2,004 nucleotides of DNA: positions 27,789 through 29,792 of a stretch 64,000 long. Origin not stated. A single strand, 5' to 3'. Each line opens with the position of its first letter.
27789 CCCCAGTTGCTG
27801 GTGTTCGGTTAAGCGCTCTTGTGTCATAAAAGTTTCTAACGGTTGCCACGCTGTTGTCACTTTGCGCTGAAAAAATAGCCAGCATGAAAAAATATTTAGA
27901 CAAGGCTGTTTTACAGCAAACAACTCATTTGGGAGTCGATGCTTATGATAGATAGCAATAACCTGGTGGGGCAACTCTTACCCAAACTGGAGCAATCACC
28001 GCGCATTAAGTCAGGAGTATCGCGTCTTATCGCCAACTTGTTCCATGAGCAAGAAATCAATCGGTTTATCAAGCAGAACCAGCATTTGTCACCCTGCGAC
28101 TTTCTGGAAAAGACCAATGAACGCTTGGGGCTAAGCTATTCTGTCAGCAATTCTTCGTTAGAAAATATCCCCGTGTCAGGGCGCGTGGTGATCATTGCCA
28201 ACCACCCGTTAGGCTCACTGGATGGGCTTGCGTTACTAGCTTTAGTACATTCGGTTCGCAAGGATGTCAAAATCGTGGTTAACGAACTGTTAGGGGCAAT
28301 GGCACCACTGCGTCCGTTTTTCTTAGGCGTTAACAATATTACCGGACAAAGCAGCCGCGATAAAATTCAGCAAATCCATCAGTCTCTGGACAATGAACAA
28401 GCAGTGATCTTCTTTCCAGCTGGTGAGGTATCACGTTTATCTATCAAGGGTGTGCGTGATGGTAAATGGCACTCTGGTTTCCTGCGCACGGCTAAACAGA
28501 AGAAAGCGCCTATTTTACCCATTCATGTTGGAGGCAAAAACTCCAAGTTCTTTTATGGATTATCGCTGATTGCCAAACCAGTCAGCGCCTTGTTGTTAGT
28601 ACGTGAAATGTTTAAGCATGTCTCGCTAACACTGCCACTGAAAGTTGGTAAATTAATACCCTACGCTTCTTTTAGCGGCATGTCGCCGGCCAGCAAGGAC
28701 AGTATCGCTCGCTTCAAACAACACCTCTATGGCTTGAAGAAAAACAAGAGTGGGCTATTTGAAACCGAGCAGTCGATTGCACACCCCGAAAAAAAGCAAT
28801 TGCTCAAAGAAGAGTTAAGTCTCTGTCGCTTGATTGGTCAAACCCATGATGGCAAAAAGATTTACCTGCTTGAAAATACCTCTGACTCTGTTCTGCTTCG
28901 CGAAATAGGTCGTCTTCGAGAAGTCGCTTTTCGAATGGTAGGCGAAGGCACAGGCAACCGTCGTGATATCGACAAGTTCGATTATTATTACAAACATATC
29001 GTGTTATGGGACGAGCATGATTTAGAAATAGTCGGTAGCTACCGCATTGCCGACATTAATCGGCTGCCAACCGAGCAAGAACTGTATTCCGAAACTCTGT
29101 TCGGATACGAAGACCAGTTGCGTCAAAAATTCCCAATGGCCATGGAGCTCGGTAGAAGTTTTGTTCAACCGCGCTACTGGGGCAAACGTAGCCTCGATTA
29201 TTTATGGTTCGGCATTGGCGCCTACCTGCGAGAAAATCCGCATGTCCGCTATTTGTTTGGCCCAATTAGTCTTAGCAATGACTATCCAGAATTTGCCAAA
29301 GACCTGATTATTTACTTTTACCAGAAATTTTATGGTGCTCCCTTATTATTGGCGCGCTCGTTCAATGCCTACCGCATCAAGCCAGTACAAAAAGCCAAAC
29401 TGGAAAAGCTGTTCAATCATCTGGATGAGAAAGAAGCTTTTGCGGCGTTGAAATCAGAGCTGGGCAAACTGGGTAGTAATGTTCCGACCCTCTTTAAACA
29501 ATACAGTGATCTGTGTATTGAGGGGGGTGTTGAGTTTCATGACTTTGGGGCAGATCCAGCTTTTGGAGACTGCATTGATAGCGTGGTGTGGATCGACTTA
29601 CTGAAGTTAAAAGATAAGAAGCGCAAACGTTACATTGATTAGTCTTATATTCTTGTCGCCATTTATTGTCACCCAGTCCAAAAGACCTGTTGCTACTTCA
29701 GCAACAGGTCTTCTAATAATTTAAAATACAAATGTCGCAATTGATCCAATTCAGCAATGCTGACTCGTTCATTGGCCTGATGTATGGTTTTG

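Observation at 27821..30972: Candidate phosphate-starvation aminolipid module: OlsF-like synthase and an altered DapE paralog, each with a Pho-box-like array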

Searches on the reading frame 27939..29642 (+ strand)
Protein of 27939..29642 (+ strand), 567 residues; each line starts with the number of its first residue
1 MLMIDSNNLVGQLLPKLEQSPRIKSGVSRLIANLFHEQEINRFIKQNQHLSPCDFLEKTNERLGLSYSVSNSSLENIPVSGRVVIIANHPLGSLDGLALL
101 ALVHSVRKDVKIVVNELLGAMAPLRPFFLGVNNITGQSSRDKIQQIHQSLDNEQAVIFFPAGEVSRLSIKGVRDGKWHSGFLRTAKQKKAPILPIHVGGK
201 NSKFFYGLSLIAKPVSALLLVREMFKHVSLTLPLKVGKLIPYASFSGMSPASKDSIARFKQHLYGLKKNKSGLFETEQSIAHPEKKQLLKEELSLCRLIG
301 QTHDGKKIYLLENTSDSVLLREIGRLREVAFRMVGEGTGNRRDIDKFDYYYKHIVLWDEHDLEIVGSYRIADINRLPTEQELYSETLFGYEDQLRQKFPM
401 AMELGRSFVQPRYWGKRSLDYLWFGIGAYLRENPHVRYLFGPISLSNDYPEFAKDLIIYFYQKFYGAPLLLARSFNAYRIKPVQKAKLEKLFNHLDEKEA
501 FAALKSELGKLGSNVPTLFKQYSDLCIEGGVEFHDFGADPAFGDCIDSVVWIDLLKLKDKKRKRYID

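Call 3: search_protein_families(library=ncbifam, proteins=[window:27939-29642:+])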
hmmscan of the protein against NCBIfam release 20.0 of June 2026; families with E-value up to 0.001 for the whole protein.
window:27939-29642:+ (567 aa): 7 families
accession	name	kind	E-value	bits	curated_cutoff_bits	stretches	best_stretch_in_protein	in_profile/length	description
NF052615.1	orn_lipid_OlsF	equivalog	1.4e-239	796.4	620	1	3-566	1-569/570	bifunctional ornithine lipid synthase OlsF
NF053697.1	LyGlyAclTfGlsABct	equivalog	5.4e-51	173.3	260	1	25-264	21-265/267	lyso-glycine lipid O-acyltransferase GlsA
NF053696.1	GlyAclTfGlsBBct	equivalog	1.1e-49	169.2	300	1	280-567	2-302/303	glycine N(alpha)-acyltransferase GlsB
NF052554.1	OrAlActfOlsBRHOCB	equivalog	5.1e-14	52.7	350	1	340-479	45-187/256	L-ornithine N(alpha)-acyltransferase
NF052555.1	OrAlActfOlsBBRUA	equivalog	1.1e-13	51.3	320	1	329-451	49-176/278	l-ornithine N(alpha)-acyltransferase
NF006386.0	PRK08633.1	equivalog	2.2e-11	42.3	1221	1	65-200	425-554/1147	acyl-[ACP]--phospholipid O-acyltransferase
TIGR00530.1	AGP_acyltrn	subfamily_domain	6e-05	22.8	102.95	1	72-197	7-129/130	1-acylglycerol-3-phosphate O-acyltransferase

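Call 4: search_protein_families(library=pfam, proteins=[window:27939-29642:+])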
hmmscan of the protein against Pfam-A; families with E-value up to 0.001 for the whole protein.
window:27939-29642:+ (567 aa): 3 families
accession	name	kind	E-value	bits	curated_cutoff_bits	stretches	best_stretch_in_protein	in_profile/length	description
PF19576.4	Acyltransf_2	-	5.6e-28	98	27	1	29-245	20-239/266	Acyltransferase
PF13444.12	Acetyltransf_5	-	8.7e-24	84.6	22.4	1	326-423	1-101/102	Acetyltransferase (GNAT) domain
PF01553.26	Acyltransferase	-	3.1e-10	40.4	23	1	73-196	6-130/132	Acyltransferase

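Call 39: find_homologous_proteins(query=window:27939-29642:+)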
Query window:27939-29642:+ (567 aa): 7737 proteins with E <= 0.001 among 8000 candidates; the best 120 are listed.
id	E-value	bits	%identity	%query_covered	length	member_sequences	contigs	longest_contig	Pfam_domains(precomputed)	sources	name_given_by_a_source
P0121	0.0e+0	1160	90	100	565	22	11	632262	PF13444.13,PF19576.5,PF01553.27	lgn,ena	-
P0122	0.0e+0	1145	89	100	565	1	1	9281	PF13444.13,PF19576.5,PF01553.27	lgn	-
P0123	0.0e+0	1143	89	100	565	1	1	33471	PF13444.13,PF19576.5,PF01553.27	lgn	-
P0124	0.0e+0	1143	89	100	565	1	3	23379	PF13444.13,PF19576.5,PF01553.27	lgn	-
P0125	0.0e+0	1142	89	100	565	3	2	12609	PF13444.13,PF19576.5,PF01553.27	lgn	-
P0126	4.5e-290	981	75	100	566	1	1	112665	PF13444.13,PF19576.5,PF01553.27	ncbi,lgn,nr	ncbi:MAG: GNAT family N-acetyltransferase [Kangiellaceae bacterium]|nr:GNAT family N-acetyltransfera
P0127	1.8e-289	979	73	100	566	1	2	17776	PF13444.13,PF19576.5,PF01553.27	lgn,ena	-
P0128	1.4e-288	976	73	100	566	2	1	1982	PF13444.13,PF19576.5,PF01553.27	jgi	jgi:putative hemolysin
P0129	5.2e-288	975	73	100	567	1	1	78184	PF13444.13,PF19576.5,PF01553.27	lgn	-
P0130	5.2e-287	971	73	100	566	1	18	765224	PF13444.13,PF19576.5,PF01553.27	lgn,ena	-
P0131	2.6e-286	969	72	100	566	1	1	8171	PF13444.13,PF19576.5,PF01553.27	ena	-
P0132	5.3e-286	968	73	100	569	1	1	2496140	PF13444.13,PF19576.5,PF01553.27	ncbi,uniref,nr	ncbi:lysophospholipid acyltransferase family protein [Kangiella sediminilitoris]|uniref:L-ornithine 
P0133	1.7e-284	963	73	100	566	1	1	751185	PF13444.13,PF19576.5,PF01553.27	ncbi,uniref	ncbi:lysophospholipid acyltransferase family protein [Kangiella marina]|uniref:L-ornithine N(alpha)-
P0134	1.9e-284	963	72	100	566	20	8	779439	PF13444.13,PF19576.5,PF01553.27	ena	-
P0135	2.0e-283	959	72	100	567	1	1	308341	PF13444.13,PF19576.5,PF01553.27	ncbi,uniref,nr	ncbi:lysophospholipid acyltransferase family protein [Kangiella shandongensis]|uniref:lysophospholip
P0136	2.5e-283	959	72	100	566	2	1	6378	PF13444.13,PF19576.5,PF01553.27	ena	-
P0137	8.0e-281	951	71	100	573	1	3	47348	PF13444.13,PF19576.5,PF01553.27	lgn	-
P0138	1.1e-280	950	70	100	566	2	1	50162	PF13444.13,PF19576.5,PF01553.27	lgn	-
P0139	8.3e-279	944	71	100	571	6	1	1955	PF13444.13,PF19576.5,PF01553.27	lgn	-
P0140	2.4e-276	936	71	100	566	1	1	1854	PF13444.13,PF19576.5,PF01553.27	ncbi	-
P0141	3.5e-272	922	70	100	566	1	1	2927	PF13444.13,PF19576.5,PF01553.27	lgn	-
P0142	2.3e-266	903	67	99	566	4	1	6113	PF13444.13,PF19576.5,PF01553.27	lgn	-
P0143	7.5e-262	888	67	100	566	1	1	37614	PF13444.13,PF19576.5,PF01553.27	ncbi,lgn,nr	ncbi:MAG: GNAT family N-acetyltransferase [Gammaproteobacteria bacterium]|nr:GNAT family N-acetyltra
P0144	1.8e-223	761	93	64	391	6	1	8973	PF13444.13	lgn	-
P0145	9.5e-197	673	52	99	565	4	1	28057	PF13444.13,PF19576.5,PF01553.27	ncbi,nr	ncbi:MAG: lysophospholipid acyltransferase family protein [Kangiellaceae bacterium]|nr:lysophospholi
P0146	7.2e-194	664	52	97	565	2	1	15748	PF13444.13,PF19576.5,PF01553.27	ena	-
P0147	1.4e-193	663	52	99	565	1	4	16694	PF13444.13,PF19576.5,PF01553.27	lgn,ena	-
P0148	1.2e-192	660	52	99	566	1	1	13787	PF13444.13,PF19576.5,PF01553.27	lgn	-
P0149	5.7e-192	658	52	99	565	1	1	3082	PF13444.13,PF19576.5,PF01553.27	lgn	-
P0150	3.4e-191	655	51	99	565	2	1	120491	PF13444.13,PF19576.5,PF01553.27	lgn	-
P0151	4.9e-191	654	53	99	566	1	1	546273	PF13444.13,PF19576.5,PF01553.27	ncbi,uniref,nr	ncbi:GNAT family N-acetyltransferase [Aliikangiella marina]|uniref:L-ornithine N(alpha)-acyltransfer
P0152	1.8e-190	653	52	99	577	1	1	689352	PF13444.13,PF19576.5,PF01553.27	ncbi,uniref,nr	ncbi:lysophospholipid acyltransferase family protein [Aliikangiella coralliicola]|uniref:L-ornithine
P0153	1.9e-189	649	51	99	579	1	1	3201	PF13444.13,PF19576.5,PF01553.27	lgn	-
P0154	3.2e-189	648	52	99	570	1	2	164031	PF13444.13,PF19576.5,PF01553.27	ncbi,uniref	ncbi:lysophospholipid acyltransferase family protein [Aliikangiella maris]|uniref:L-ornithine N(alph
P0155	2.3e-188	646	51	97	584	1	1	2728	PF13444.13,PF19576.5,PF01553.27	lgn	-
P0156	5.3e-188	644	51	100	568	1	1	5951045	PF13444.13,PF19576.5,PF01553.27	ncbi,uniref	ncbi:lysophospholipid acyltransferase family protein [Aliikangiella sp. IMCC44359]|uniref:lysophosph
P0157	3.8e-187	642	51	99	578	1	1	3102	PF13444.13,PF19576.5,PF01553.27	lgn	-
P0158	1.1e-186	640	51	100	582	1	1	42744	PF13444.13,PF19576.5,PF01553.27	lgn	-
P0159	2.2e-186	639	50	99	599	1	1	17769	PF13444.13,PF19576.5,PF01553.27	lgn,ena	-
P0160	7.3e-186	637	49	99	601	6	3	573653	PF13444.13,PF19576.5,PF01553.27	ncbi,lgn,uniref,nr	ncbi:GNAT family N-acyltransferase [Oceanospirillum linum]|uniref:GNAT family N-acyltransferase n=1 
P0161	1.3e-185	637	49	99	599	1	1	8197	PF13444.13,PF19576.5,PF01553.27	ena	-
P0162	1.4e-185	636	49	99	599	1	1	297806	PF13444.13,PF19576.5,PF01553.27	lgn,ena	-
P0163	1.4e-185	636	50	97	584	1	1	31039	PF13444.13,PF19576.5,PF01553.27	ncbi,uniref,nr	ncbi:GNAT family N-acyltransferase [Marinobacterium arenosum]|uniref:GNAT family N-acyltransferase n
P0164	1.8e-185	636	50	97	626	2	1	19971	PF13444.13,PF19576.5,PF01553.27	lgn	-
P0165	1.8e-185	636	49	99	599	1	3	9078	PF13444.13,PF19576.5,PF01553.27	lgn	-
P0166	1.8e-185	636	49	99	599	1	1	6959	PF13444.13,PF19576.5,PF01553.27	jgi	-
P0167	1.8e-185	636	49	99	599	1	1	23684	PF13444.13,PF19576.5,PF01553.27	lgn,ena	-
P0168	1.8e-185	636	49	99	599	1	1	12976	PF13444.13,PF19576.5,PF01553.27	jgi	-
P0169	1.8e-185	636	49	99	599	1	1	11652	PF13444.13,PF19576.5,PF01553.27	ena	-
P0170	2.6e-185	636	50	99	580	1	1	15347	PF13444.13,PF19576.5,PF01553.27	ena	-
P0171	2.8e-185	635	50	99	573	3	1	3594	PF13444.13,PF19576.5,PF01553.27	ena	-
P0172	3.5e-185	635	51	100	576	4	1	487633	PF13444.13,PF19576.5,PF01553.27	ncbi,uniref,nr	ncbi:lysophospholipid acyltransferase family protein [Endozoicomonas sp. G2_1]|uniref:GNAT family N-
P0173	3.8e-185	635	50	99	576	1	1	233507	PF13444.13,PF19576.5,PF01553.27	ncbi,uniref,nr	ncbi:lysophospholipid acyltransferase family protein [Catenovulum maritimum]|uniref:L-ornithine N(al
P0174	4.1e-185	635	49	99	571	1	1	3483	PF13444.13,PF19576.5,PF01553.27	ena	-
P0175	8.6e-185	634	51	96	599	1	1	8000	PF13444.13,PF19576.5,PF01553.27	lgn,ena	-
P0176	1.1e-184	634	51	99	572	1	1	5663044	PF13444.13,PF19576.5,PF01553.27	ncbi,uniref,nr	ncbi:GNAT family N-acetyltransferase [Saccharobesus litoralis]|uniref:L-ornithine N(alpha)-acyltrans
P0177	1.5e-184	633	51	99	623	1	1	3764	PF13444.13,PF19576.5,PF01553.27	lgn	-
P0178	1.5e-184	633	51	95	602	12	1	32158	PF13444.13,PF19576.5,PF01553.27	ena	-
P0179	2.0e-184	633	49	97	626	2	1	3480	PF13444.13,PF19576.5,PF01553.27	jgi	jgi:putative hemolysin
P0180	5.0e-184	631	51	99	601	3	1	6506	PF13444.13,PF19576.5,PF01553.27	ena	-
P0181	5.4e-184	631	50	100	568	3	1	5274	PF13444.13,PF19576.5,PF01553.27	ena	-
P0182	5.8e-184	631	50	99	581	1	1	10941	PF13444.13,PF19576.5,PF01553.27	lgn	-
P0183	7.7e-184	631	49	100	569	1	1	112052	PF13444.13,PF19576.5,PF01553.27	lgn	-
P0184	7.8e-184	631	50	100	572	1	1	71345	PF13444.13,PF19576.5,PF01553.27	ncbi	-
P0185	9.5e-184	630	50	99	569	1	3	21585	PF13444.13,PF19576.5,PF01553.27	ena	-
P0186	1.2e-183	630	50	99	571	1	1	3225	PF13444.13,PF19576.5,PF01553.27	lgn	-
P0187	2.0e-183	629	49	99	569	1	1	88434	PF13444.13,PF19576.5,PF01553.27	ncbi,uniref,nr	ncbi:lysophospholipid acyltransferase family protein [Pontibacterium granulatum]|uniref:lysophosphol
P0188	2.5e-183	629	49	99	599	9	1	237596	PF13444.13,PF19576.5,PF01553.27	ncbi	-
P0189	2.7e-183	629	49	99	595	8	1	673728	PF13444.13,PF19576.5,PF01553.27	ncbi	-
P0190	3.9e-183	628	50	99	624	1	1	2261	PF13444.13,PF19576.5,PF01553.27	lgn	-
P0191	4.1e-183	628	51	98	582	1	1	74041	PF13444.13,PF19576.5,PF01553.27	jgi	-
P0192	4.5e-183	628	50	100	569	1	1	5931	PF13444.13,PF19576.5,PF01553.27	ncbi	-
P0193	4.6e-183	628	52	95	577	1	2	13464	PF13444.13,PF19576.5,PF01553.27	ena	-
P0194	7.2e-183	627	49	99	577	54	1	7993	PF13444.13,PF19576.5,PF01553.27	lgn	-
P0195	7.9e-183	627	49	100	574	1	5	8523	PF13444.13,PF19576.5,PF01553.27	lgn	-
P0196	8.6e-183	627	50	100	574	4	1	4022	PF13444.13,PF19576.5,PF01553.27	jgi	-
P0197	8.8e-183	627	50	99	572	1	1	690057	PF13444.13,PF19576.5,PF01553.27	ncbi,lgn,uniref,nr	ncbi:GNAT family N-acyltransferase [Gayadomonas joobiniege]|uniref:GNAT family N-acyltransferase n=1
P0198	9.1e-183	627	51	95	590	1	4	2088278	PF13444.13,PF19576.5,PF01553.27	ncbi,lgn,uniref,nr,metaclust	ncbi:GNAT family N-acyltransferase [Neptuniibacter caesariensis]|uniref:L-ornithine N(alpha)-acyltra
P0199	9.7e-183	627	50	97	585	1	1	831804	PF13444.13,PF19576.5,PF01553.27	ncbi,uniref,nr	ncbi:lysophospholipid acyltransferase family protein [Neptuniibacter sp. CAU 1671]|uniref:lysophosph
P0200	1.0e-182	627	51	95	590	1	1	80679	PF13444.13,PF19576.5,PF01553.27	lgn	-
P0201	1.1e-182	627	49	99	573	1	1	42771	PF13444.13,PF19576.5,PF01553.27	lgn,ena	-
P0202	1.1e-182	627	49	100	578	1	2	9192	PF13444.13,PF19576.5,PF01553.27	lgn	-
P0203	1.2e-182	627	49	99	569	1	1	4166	PF13444.13,PF19576.5,PF01553.27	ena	-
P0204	1.2e-182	627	49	99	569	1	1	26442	PF13444.13,PF19576.5,PF01553.27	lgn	-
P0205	1.2e-182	627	52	95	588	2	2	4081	PF13444.13,PF19576.5,PF01553.27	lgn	-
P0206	1.3e-182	627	51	99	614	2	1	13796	PF13444.13,PF19576.5,PF01553.27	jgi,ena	-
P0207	1.4e-182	627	49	99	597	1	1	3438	PF13444.13,PF19576.5,PF01553.27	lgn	-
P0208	1.6e-182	626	50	100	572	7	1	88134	PF13444.13,PF19576.5,PF01553.27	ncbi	-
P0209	1.7e-182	626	49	100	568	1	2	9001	PF13444.13,PF19576.5,PF01553.27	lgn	-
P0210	1.7e-182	626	49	100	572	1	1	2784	PF13444.13,PF19576.5,PF01553.27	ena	-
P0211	1.7e-182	626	49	100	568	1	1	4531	PF13444.13,PF19576.5,PF01553.27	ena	-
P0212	2.1e-182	626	49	100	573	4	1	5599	PF13444.13,PF19576.5,PF01553.27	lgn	-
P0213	2.2e-182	626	50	97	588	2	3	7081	PF13444.13,PF19576.5,PF01553.27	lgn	-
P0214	2.5e-182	626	50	97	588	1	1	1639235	PF13444.13,PF19576.5,PF01553.27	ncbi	-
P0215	2.5e-182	626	50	99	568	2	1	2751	PF13444.13,PF19576.5,PF01553.27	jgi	-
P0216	3.0e-182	625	51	99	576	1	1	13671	PF13444.13,PF19576.5,PF01553.27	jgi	-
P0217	3.4e-182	625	51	95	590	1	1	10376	PF13444.13,PF19576.5,PF01553.27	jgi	jgi:putative hemolysin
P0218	3.9e-182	625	48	99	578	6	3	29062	PF13444.13,PF19576.5,PF01553.27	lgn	-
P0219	4.1e-182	625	49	99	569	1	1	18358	PF13444.13,PF19576.5,PF01553.27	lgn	-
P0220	4.9e-182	625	50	99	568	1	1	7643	PF13444.13,PF19576.5,PF01553.27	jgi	-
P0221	5.8e-182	624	49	99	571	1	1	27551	PF13444.13,PF19576.5,PF01553.27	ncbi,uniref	ncbi:lysophospholipid acyltransferase family protein [Amphritea sp.]|uniref:lysophospholipid acyltra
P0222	6.3e-182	624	49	99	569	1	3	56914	PF13444.13,PF19576.5,PF01553.27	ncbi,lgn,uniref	ncbi:GNAT family N-acyltransferase [Pontibacterium sp.]|uniref:GNAT family N-acyltransferase n=1 Tax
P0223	6.5e-182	624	50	99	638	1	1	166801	PF13444.13,PF19576.5,PF01553.27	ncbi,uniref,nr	ncbi:GNAT family N-acyltransferase [Algibacillus agarilyticus]|uniref:GNAT family N-acyltransferase 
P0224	8.3e-182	624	49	99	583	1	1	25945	PF13444.13,PF19576.5,PF01553.27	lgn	-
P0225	8.6e-182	624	50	99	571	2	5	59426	PF13444.13,PF19576.5,PF01553.27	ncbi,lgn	-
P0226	1.0e-181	624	49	100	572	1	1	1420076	PF13444.13,PF19576.5,PF01553.27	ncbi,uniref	ncbi:lysophospholipid acyltransferase family protein [Marinobacterium maritimum]|uniref:L-ornithine 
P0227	1.0e-181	624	50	99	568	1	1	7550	PF13444.13,PF19576.5,PF01553.27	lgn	-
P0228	1.1e-181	624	49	100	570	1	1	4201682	PF13444.13,PF19576.5,PF01553.27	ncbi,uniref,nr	ncbi:lysophospholipid acyltransferase family protein [Shewanella avicenniae]|uniref:L-ornithine N(al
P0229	1.2e-181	623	49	99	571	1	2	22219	PF13444.13,PF19576.5,PF01553.27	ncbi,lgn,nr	ncbi:MAG: lysophospholipid acyltransferase family protein [Amphritea sp.]|nr:lysophospholipid acyltr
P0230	1.4e-181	623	50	100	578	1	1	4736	PF13444.13,PF19576.5,PF01553.27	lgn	-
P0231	1.5e-181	623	48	99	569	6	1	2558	PF13444.13,PF19576.5,PF01553.27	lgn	-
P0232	1.7e-181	623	50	99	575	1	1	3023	PF13444.13,PF19576.5,PF01553.27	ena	-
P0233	1.7e-181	623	49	99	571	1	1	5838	PF13444.13,PF19576.5,PF01553.27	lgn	-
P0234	1.8e-181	623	48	99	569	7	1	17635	PF13444.13,PF19576.5,PF01553.27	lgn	-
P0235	1.8e-181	623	50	97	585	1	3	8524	PF13444.13,PF19576.5,PF01553.27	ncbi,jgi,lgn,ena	-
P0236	2.2e-181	623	50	100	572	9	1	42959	PF13444.13,PF19576.5,PF01553.27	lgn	-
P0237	3.0e-181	622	49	100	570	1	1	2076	PF13444.13,PF19576.5,PF01553.27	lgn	-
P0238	3.2e-181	622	49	100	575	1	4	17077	PF13444.13,PF19576.5,PF01553.27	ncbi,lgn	ncbi:MAG: GNAT family N-acyltransferase [Psychrobium sp.]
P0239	3.2e-181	622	50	99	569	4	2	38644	PF13444.13,PF19576.5,PF01553.27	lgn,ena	-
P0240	3.5e-181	622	49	99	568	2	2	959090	PF13444.13,PF19576.5,PF01553.27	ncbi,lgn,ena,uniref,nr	ncbi:MAG: GNAT family N-acyltransferase [Alishewanella aestuarii]|uniref:lysophospholipid acyltransf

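Call 40: find_encoding_contigs(protein=P0160, flank=6000, max_places=1)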
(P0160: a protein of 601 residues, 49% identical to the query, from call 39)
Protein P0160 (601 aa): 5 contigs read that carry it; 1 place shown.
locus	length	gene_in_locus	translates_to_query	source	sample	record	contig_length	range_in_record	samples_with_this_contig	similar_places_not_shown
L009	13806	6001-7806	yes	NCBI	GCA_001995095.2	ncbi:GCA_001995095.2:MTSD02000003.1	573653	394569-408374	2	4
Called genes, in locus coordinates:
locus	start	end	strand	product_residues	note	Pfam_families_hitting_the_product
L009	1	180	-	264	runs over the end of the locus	PF09818:ABC_ATPase (faint), PF00005:ABC_tran, PF02463:SMC_N (weak), PF13304:AAA_21 (faint)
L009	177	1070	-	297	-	PF02653:BPD_transp_2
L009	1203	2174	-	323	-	PF04392:ABC_sub_bind, PF13407:Peripla_BP_4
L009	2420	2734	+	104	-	PF01035:DNA_binding_1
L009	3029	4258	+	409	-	PF00389:2-Hacid_dh, PF02826:2-Hacid_dh_C, PF22629:ACT_AHAS_ss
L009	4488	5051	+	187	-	PF02169:LPP20 (weak)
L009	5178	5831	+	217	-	PF13649:Methyltransf_25 (faint), PF08241:Methyltransf_11 (faint), PF13489:Methyltransf_23, PF08242:Methyltransf_12 (weak)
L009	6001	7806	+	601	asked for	PF19576:Acyltransf_2, PF01553:Acyltransferase, PF13444:Acetyltransf_5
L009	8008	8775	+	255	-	PF00106:adh_short, PF13561:adh_short_C2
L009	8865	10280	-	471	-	PF08269:dCache_2, PF17200:sCache_2, PF17201:Cache_3-Cache_2 (weak), PF00672:HAMP (weak)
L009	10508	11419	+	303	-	PF03279:Lip_A_acyltrans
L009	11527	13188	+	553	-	PF00005:ABC_tran, PF02463:SMC_N (faint), PF13304:AAA_21 (faint), PF12848:ABC_tran_Xtn, PF00005:ABC_tran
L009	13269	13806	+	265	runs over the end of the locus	-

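Call 41: find_encoding_contigs(protein=P0198, flank=6000, max_places=1)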
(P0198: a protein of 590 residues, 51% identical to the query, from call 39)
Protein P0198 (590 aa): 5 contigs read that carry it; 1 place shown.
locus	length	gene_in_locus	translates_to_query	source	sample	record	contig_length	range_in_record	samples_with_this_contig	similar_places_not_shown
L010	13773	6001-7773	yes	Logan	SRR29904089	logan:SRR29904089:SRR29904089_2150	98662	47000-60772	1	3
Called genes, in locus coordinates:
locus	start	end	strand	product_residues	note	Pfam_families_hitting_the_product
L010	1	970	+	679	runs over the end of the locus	PF00133:tRNA-synt_1, PF01921:tRNA-synt_1f (faint), PF09334:tRNA-synt_1g, PF01406:tRNA-synt_1e (weak), PF08264:Anticodon_1 (faint), PF19303:Anticodon_3, PF01588:tRNA_bind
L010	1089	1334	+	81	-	PF18918:DUF5669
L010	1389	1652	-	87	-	-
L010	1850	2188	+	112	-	PF08888:HopJ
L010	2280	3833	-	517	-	PF00916:Sulfate_transp, PF01740:STAS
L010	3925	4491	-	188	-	PF00383:dCMP_cyt_deam_1, PF14437:MafB19-deam, PF14439:Bd3614-deam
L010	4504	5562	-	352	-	PF00817:IMS, PF21999:IMS_HHH_1, PF11799:IMS_C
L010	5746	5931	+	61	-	-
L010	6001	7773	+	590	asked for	PF19576:Acyltransf_2, PF01553:Acyltransferase, PF13444:Acetyltransf_5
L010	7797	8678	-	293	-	-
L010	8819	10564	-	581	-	-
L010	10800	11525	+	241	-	PF00226:DnaJ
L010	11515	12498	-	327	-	PF27665:UCP028175 (weak)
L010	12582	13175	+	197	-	PF00440:TetR_N, PF16925:TetR_C_13, PF21993:TetR_C_13_2 (weak)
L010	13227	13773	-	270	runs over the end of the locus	PF03781:FGE-sulfatase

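Call 42: find_encoding_contigs(protein=P0228, flank=6000, max_places=1)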
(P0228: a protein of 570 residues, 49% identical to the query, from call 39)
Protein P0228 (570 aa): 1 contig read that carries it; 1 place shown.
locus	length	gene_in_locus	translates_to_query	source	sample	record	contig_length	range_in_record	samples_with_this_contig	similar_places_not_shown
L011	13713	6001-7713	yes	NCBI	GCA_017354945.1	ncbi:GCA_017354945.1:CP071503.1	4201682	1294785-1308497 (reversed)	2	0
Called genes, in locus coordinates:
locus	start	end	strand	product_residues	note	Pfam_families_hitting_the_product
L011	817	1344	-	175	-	PF02036:SCP2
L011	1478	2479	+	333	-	PF01136:Peptidase_U32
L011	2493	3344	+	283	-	PF01136:Peptidase_U32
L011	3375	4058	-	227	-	-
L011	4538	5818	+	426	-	PF07670:Gate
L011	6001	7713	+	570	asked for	PF19576:Acyltransf_2, PF01553:Acyltransferase, PF13444:Acetyltransf_5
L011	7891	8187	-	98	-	PF28146:TapY2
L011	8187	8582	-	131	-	PF07963:N_methyl, PF16732:ComP_DUS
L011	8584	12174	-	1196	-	PF27621:DUF8355, PF05567:T4P_PilY1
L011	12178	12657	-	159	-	PF14341:PilX_N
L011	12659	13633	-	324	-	PF07963:N_methyl (weak), PF16074:PilW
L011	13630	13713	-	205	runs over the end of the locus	PF07963:N_methyl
